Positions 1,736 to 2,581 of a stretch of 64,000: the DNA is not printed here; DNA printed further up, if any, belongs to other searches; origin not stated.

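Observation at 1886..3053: Phage-encoded NAD+ module: nicotinamidase (PncA) coupled to NadD/NMNAT, with a NUDIX hydrolase nearby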

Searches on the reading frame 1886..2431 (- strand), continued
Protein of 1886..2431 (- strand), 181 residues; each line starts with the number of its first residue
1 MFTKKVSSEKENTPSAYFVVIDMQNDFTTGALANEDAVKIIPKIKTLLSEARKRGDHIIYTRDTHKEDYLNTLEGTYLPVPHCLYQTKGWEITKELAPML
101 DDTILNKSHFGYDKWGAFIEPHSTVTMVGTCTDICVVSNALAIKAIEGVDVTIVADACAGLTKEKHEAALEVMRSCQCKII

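Call 50: find_homologous_proteins(query=window:1886-2431:-, max_evalue=1e-20)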
Query window:1886-2431:- (181 aa): 7944 proteins with E <= 1e-20 among 8000 candidates; the best 120 are listed.
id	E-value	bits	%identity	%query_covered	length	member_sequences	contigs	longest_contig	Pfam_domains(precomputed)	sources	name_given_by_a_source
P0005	8.6e-118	408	100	100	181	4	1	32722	PF00857.27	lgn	-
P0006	5.7e-78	279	73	94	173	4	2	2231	PF00857.27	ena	-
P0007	4.5e-76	272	70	94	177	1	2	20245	PF00857.27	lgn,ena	-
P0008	7.0e-68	246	67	91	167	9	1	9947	PF00857.27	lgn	-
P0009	2.5e-67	244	66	91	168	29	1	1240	PF00857.27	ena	-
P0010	4.0e-67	243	64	91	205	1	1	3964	PF00857.27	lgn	-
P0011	4.5e-67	243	62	91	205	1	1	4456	PF00857.27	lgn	-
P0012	5.3e-67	243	62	91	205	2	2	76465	PF00857.27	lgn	-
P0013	7.0e-67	242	63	91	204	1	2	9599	PF00857.27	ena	-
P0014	1.2e-66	242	62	91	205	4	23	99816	PF00857.27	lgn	-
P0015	1.2e-66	242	62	91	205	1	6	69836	PF00857.27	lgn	-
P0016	2.3e-66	241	63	91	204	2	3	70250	PF00857.27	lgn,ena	-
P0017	3.5e-66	240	62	91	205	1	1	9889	PF00857.27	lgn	-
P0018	4.3e-66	240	62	91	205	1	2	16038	PF00857.27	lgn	-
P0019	6.0e-66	239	62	91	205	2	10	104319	PF00857.27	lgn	-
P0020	6.5e-66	239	62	91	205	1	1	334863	PF00857.27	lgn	-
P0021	8.6e-66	239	61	91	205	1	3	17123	PF00857.27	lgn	-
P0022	1.0e-65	239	66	91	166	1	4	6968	PF00857.27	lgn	-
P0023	1.1e-65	239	63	91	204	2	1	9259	PF00857.27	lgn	-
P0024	1.1e-65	238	62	91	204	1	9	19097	PF00857.27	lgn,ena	-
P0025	2.3e-65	238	62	91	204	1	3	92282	PF00857.27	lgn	-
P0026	2.4e-65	237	65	91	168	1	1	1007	PF00857.27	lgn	-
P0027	3.0e-65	237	62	91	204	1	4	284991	PF00857.27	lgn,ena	-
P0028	3.3e-65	237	62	91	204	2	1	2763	PF00857.27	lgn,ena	-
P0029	3.8e-65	237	64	91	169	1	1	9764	PF00857.27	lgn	-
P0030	4.3e-65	237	61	91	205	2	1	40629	PF00857.27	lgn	-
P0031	4.5e-65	237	61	92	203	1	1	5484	PF00857.27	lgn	-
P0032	4.5e-65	237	62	91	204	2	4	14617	PF00857.27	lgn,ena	-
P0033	4.5e-65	237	61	91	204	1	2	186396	PF00857.27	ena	-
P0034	5.4e-65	236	62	91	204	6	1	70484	PF00857.27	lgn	-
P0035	8.9e-65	236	63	91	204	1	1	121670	PF00857.27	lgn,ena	-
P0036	1.5e-64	235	62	91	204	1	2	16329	PF00857.27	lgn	-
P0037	2.1e-64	234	61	91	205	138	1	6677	PF00857.27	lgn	-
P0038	3.1e-64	234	61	92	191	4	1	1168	PF00857.27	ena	-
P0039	5.0e-64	233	62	91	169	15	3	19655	PF00857.27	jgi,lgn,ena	jgi:nicotinamidase-related amidase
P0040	7.7e-64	233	61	91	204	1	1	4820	PF00857.27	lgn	-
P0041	9.1e-64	232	62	91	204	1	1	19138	PF00857.27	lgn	-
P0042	9.2e-64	232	59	92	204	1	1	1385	PF00857.27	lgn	-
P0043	1.0e-63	232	62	91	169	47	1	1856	PF00857.27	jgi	jgi:nicotinamidase-related amidase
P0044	1.1e-63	232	61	91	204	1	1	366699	PF00857.27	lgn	-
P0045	1.1e-63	232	59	92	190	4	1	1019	PF00857.27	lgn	-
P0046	1.2e-63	232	64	91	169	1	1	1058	PF00857.27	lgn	-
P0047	1.3e-63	232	60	91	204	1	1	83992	PF00857.27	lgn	-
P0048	1.5e-63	232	62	91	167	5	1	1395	PF00857.27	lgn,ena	-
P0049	1.5e-63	232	61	91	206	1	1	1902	PF00857.27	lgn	-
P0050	1.6e-63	231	60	91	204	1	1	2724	PF00857.27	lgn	-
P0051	1.9e-63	231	60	91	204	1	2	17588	PF00857.27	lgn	-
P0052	2.0e-63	231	61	91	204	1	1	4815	PF00857.27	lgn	-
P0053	2.0e-63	231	63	91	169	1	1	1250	PF00857.27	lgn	-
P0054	2.1e-63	231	60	91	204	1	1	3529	PF00857.27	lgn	-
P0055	2.2e-63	231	61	91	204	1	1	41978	PF00857.27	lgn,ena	-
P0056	2.7e-63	231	60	91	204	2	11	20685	PF00857.27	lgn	-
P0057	2.7e-63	231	61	91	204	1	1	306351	PF00857.27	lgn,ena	-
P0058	3.6e-63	230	63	91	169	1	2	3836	PF00857.27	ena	-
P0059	3.7e-63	230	59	91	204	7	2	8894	PF00857.27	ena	-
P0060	4.0e-63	230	59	91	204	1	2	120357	PF00857.27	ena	-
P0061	4.2e-63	230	60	91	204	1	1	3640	PF00857.27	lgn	-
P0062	4.3e-63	230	60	92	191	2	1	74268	PF00857.27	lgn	-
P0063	4.5e-63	230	63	91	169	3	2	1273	PF00857.27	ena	-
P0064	4.5e-63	230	63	91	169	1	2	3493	PF00857.27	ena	-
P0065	5.8e-63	230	64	91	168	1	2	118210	PF00857.27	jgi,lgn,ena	-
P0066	6.2e-63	230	63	91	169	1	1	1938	PF00857.27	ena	-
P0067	7.6e-63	229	64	91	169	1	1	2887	PF00857.27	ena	-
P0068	8.5e-63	229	64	91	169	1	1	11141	PF00857.27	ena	-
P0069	8.8e-63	229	63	91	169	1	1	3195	PF00857.27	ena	-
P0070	8.8e-63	229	61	91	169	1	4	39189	PF00857.27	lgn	-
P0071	9.2e-63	229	59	91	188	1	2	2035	PF00857.27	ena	-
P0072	9.4e-63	229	63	91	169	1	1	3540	PF00857.27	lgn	-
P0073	1.0e-62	229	60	91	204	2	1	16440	PF00857.27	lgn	-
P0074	1.1e-62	229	58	91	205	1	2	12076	PF00857.27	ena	-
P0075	1.2e-62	229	60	91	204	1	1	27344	PF00857.27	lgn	-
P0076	1.6e-62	228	63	91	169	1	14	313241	PF00857.27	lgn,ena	-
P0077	2.0e-62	228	61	91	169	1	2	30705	PF00857.27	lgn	-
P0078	2.2e-62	228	62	91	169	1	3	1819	PF00857.27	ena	-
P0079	3.0e-62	227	62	91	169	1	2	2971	PF00857.27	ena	-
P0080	3.2e-62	227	64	91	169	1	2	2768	PF00857.27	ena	-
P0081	3.4e-62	227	60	91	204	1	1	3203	PF00857.27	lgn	-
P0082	3.5e-62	227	62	91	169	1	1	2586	PF00857.27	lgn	-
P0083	4.1e-62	227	62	91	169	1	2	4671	PF00857.27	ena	-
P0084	4.4e-62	227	63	91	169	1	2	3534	PF00857.27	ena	-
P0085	4.6e-62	227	63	91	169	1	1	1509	PF00857.27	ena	-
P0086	5.4e-62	227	63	91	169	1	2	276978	PF00857.27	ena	-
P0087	5.7e-62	226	63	91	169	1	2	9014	PF00857.27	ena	-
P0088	5.7e-62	226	62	91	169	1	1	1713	PF00857.27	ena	-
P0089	7.7e-62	226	63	91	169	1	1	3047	PF00857.27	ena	-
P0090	8.8e-62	226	63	91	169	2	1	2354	PF00857.27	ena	-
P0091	9.8e-62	226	61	91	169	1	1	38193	PF00857.27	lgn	-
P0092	1.1e-61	226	61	91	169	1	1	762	PF00857.27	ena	-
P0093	1.2e-61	225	63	91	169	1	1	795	PF00857.27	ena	-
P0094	1.4e-61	225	63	91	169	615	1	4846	PF00857.27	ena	-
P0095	1.4e-61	225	59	91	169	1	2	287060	PF00857.27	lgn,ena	-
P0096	1.4e-61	225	61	91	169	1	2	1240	PF00857.27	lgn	-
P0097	1.5e-61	225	61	91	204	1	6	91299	PF00857.27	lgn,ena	-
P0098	1.5e-61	225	62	91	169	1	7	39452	PF00857.27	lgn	-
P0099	1.9e-61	225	63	91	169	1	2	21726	PF00857.27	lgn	-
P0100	2.1e-61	225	62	91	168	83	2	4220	PF00857.27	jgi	jgi:nicotinamidase-related amidase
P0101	2.1e-61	225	63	91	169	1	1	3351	PF00857.27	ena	-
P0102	2.2e-61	225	62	91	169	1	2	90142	PF00857.27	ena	-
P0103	2.9e-61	224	56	91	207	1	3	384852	PF00857.27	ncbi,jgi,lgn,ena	-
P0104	2.9e-61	224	56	91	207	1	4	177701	PF00857.27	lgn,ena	-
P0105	3.1e-61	224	58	91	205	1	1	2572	PF00857.27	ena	-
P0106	3.2e-61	224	62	91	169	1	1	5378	PF00857.27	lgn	-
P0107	3.4e-61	224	63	91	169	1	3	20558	PF00857.27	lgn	-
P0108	3.7e-61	224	62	91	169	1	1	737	PF00857.27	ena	-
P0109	4.7e-61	223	63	91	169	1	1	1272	PF00857.27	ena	-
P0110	4.7e-61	223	59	91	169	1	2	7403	PF00857.27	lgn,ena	-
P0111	5.0e-61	223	61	88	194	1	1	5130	PF00857.27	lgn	-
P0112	5.3e-61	223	60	91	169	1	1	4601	PF00857.27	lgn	-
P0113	5.3e-61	223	63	91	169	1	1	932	PF00857.27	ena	-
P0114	5.8e-61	223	62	91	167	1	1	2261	PF00857.27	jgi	-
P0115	8.2e-61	223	62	91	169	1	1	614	PF00857.27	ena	-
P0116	8.8e-61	223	62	91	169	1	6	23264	PF00857.27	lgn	-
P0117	8.9e-61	223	60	92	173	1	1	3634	PF00857.27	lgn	-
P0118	9.0e-61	223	62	91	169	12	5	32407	PF00857.27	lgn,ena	-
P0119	1.2e-60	222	62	91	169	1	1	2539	PF00857.27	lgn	-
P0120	1.5e-60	222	60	91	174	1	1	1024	PF00857.27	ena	-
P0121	1.6e-60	222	62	91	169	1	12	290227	PF00857.27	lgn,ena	-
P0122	1.8e-60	222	59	91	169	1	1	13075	PF00857.27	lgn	-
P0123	2.1e-60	221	56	91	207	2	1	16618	PF00857.27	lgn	-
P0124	2.5e-60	221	59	91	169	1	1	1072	PF00857.27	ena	-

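Call 51: list_cluster_members(proteins=[P0103, P0039, P0094, P0076, P0014, P0007])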
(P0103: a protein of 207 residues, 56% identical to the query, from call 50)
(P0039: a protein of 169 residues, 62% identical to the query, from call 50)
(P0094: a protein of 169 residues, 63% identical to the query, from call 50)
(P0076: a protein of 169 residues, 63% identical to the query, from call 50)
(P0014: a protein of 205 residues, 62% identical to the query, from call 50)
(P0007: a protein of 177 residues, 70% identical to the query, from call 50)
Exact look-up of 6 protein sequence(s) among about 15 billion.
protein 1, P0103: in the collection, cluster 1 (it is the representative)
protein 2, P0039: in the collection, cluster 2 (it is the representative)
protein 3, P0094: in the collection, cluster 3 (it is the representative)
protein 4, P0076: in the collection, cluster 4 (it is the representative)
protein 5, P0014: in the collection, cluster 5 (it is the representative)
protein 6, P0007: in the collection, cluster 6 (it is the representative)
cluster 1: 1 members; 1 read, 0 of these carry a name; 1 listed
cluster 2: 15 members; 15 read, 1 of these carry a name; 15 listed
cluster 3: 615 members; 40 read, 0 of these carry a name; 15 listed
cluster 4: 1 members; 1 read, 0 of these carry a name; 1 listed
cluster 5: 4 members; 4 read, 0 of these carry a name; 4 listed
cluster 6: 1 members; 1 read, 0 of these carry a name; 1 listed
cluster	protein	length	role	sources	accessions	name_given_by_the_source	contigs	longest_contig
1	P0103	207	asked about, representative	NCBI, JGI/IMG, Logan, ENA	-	-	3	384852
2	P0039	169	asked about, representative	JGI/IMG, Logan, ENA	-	nicotinamidase-related amidase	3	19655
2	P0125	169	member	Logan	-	-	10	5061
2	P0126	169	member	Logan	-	-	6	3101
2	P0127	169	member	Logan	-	-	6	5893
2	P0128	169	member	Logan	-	-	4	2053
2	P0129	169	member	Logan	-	-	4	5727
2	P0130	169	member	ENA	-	-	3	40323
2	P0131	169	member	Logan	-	-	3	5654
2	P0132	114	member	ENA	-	-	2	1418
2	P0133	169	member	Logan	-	-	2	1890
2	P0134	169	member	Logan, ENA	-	-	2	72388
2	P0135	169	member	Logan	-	-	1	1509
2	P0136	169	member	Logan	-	-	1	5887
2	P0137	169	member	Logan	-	-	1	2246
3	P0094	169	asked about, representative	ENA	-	-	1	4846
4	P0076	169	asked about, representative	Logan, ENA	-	-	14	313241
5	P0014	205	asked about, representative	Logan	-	-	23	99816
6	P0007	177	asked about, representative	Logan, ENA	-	-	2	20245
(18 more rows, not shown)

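Call 54: find_encoding_contigs(protein=P0103, flank=6000, max_places=3)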
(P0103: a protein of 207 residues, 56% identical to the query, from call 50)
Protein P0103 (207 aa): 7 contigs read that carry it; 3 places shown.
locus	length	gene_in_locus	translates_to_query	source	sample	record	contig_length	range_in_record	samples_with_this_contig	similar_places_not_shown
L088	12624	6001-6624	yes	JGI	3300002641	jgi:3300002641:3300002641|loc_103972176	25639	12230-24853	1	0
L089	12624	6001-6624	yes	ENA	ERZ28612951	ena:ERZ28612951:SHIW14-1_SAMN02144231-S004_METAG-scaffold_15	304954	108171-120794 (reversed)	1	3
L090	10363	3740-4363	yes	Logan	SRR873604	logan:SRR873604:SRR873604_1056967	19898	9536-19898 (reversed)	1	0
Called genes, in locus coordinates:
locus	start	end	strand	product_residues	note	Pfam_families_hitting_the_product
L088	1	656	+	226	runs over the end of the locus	PF22769:DCD, PF00692:dUTPase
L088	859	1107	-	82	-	-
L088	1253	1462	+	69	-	-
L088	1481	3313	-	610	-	-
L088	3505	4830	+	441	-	PF17767:NAPRTase_N, PF04095:NAPRTase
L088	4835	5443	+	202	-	-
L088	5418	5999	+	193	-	PF00293:NUDIX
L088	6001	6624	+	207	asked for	PF00857:Isochorismatase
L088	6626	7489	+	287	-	PF02540:NAD_synthase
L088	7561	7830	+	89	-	-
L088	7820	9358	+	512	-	PF07992:Pyr_redox_2 (faint), PF21688:FAD-depend_C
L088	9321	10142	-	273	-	-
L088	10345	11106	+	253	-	PF08902:DUF1848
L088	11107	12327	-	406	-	PF21939:Gp10_C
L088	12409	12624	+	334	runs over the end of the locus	?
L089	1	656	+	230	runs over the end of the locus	PF22769:DCD, PF00692:dUTPase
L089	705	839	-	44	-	-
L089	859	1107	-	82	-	-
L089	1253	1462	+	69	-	-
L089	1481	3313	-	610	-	-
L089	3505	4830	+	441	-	PF17767:NAPRTase_N, PF04095:NAPRTase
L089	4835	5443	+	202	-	-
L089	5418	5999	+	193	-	PF00293:NUDIX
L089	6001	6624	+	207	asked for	PF00857:Isochorismatase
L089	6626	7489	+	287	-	PF02540:NAD_synthase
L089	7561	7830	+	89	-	-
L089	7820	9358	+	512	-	PF07992:Pyr_redox_2 (faint), PF21688:FAD-depend_C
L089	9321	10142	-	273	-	-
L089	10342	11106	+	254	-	PF08902:DUF1848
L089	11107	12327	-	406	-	PF21939:Gp10_C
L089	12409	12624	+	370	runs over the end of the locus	PF01653:DNA_ligase_aden, PF03120:OB_DNA_ligase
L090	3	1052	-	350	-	?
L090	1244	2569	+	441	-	PF17767:NAPRTase_N, PF04095:NAPRTase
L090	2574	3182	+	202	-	-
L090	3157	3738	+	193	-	PF00293:NUDIX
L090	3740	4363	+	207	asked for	PF00857:Isochorismatase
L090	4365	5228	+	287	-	PF02540:NAD_synthase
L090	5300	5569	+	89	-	-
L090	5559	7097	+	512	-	PF07992:Pyr_redox_2 (faint), PF21688:FAD-depend_C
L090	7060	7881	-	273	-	-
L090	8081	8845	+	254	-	PF08902:DUF1848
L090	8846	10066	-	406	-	PF21939:Gp10_C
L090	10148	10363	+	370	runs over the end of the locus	PF01653:DNA_ligase_aden, PF03120:OB_DNA_ligase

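Call 57: find_encoding_contigs(protein=P0007, flank=8000, max_places=2)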
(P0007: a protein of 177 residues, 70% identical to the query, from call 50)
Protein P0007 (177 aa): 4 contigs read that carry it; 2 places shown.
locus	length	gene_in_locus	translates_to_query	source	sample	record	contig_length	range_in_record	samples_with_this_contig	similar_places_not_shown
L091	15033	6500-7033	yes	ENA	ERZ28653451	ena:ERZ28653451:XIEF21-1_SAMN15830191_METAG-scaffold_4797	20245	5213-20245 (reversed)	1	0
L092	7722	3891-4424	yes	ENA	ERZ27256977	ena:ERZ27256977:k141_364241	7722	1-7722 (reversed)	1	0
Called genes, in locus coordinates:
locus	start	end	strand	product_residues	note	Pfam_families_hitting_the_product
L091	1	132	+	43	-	?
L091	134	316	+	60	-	-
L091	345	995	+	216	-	-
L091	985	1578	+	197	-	-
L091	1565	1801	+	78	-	-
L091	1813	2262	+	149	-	PF00436:SSB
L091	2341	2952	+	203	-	PF00293:NUDIX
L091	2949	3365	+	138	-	-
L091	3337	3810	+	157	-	-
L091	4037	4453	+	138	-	-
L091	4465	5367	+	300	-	PF13184:KH_NusA_1st (weak), PF26594:KH_NusA_2nd (weak)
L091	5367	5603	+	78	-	-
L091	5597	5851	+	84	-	-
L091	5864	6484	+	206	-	PF01467:CTP_transf_like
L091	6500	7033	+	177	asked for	PF00857:Isochorismatase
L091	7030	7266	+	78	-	-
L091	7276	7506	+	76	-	-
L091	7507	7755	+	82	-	-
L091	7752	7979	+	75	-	-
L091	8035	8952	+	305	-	PF01145:Band_7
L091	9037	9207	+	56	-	-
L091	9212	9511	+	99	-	-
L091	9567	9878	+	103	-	-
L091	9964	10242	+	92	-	-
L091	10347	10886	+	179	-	-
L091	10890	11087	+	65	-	-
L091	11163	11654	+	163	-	-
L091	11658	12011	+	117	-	-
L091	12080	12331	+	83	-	-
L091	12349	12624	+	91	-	-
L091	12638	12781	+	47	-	-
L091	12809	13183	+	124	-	-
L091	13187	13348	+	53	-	-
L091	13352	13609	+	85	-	-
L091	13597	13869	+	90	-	-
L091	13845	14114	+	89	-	-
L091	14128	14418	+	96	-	-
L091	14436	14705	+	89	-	-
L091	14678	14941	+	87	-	-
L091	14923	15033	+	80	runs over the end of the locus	-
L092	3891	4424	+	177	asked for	PF00857:Isochorismatase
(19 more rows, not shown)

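Call 58: find_encoding_contigs(protein=P0076, flank=6000, max_places=2)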
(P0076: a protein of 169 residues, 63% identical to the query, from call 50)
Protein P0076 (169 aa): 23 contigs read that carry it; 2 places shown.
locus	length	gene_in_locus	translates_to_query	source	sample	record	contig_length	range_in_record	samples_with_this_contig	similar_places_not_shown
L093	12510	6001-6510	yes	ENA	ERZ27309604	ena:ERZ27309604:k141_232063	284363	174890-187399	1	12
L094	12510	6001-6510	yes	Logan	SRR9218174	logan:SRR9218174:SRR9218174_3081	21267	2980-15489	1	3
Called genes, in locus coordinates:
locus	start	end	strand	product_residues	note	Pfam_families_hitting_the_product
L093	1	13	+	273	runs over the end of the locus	PF04620:FlaA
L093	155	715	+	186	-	-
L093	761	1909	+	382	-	PF00004:AAA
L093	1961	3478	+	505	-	-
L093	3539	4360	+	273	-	PF00533:BRCT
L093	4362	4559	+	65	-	-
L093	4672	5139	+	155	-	-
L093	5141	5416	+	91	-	-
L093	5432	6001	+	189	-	-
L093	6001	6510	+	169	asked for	PF00857:Isochorismatase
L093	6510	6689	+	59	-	-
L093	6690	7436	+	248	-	PF02540:NAD_synthase, PF06508:QueC (faint)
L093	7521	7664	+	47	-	-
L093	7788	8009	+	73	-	-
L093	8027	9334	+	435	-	PF17767:NAPRTase_N, PF04095:NAPRTase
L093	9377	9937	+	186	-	PF01467:CTP_transf_like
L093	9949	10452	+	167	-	-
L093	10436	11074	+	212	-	PF00293:NUDIX (weak)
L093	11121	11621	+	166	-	-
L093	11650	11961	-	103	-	-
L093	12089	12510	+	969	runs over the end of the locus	-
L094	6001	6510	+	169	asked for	PF00857:Isochorismatase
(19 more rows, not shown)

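Call 59: find_encoding_contigs(protein=P0014, flank=6000, max_places=2)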
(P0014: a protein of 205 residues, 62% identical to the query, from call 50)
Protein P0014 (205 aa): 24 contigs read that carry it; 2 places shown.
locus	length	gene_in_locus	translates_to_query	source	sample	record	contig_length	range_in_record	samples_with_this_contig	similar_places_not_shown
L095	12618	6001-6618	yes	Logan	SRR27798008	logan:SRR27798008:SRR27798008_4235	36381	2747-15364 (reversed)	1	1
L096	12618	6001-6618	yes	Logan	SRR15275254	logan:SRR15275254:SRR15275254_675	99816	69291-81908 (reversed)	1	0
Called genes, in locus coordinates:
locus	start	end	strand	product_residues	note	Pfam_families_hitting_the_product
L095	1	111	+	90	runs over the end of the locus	-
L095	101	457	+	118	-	PF00476:DNA_pol_A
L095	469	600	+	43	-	-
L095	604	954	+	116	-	-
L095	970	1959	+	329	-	-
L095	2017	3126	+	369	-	-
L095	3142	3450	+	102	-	-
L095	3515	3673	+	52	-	-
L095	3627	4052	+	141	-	-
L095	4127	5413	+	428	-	PF17767:NAPRTase_N, PF04095:NAPRTase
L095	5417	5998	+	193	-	PF00293:NUDIX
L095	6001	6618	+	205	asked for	PF00857:Isochorismatase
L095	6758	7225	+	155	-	-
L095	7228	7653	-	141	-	-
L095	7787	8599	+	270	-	PF02540:NAD_synthase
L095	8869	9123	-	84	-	-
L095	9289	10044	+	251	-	PF04542:Sigma70_r2, PF04545:Sigma70_r4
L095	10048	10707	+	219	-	-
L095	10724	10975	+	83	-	-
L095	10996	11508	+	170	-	PF00383:dCMP_cyt_deam_1, PF14437:MafB19-deam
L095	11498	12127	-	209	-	-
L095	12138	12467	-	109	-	-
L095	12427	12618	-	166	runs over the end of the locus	-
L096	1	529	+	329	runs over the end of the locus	-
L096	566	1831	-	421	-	PF01385:OrfB_IS605, PF07282:Cas12f1-like_TNB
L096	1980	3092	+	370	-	-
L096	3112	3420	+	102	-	-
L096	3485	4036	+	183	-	-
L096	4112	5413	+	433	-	PF17767:NAPRTase_N, PF04095:NAPRTase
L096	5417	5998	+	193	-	PF00293:NUDIX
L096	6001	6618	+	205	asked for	PF00857:Isochorismatase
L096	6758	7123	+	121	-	-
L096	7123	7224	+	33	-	-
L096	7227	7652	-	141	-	-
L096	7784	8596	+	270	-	PF02540:NAD_synthase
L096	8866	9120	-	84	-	-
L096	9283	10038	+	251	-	PF04542:Sigma70_r2, PF04545:Sigma70_r4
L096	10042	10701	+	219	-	-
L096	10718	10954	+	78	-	-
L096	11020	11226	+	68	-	-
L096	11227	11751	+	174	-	PF00383:dCMP_cyt_deam_1, PF14437:MafB19-deam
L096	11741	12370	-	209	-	-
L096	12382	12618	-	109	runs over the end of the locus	-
